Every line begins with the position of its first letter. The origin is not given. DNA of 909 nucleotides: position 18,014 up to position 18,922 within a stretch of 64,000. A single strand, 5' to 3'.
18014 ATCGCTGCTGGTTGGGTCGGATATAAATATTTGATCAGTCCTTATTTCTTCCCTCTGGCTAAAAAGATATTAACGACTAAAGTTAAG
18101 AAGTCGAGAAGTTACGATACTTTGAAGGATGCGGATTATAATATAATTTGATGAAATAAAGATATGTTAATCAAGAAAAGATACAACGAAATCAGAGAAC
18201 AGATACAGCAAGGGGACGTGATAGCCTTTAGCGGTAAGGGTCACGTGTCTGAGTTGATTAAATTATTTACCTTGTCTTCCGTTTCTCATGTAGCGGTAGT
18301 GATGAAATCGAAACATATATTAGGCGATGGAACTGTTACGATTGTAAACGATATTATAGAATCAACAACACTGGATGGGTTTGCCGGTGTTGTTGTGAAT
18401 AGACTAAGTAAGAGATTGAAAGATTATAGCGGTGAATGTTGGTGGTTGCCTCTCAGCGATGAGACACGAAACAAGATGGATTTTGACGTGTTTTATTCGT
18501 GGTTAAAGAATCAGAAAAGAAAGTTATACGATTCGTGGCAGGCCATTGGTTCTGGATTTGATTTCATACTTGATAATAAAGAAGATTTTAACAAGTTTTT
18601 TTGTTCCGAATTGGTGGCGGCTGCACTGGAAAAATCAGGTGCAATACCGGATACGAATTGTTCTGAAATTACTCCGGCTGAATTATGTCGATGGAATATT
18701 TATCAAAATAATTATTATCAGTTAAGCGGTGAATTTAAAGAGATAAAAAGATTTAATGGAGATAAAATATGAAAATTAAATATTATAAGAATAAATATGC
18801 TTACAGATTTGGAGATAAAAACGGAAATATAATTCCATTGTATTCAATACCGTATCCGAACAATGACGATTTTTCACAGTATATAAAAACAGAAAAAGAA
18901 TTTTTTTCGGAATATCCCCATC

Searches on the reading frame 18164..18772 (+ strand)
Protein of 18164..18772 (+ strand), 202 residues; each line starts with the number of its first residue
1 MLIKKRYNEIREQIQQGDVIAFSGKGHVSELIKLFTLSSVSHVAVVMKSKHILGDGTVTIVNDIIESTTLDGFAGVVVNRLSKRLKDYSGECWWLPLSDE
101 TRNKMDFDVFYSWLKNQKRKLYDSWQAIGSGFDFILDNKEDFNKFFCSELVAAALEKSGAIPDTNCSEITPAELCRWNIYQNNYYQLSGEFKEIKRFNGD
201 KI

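Call 47: search_protein_families(library=pfam, proteins=[window:18164-18772:+], max_evalue=0.01)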
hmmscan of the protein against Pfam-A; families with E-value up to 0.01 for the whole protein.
window:18164-18772:+ (202 aa): 1 family
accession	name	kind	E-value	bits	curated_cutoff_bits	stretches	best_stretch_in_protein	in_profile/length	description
PF05708.18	Peptidase_C92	-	0.00017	22.1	27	1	13-161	1-123/166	Permuted papain-like amidase enzyme, YaeF/YiiX, C92 family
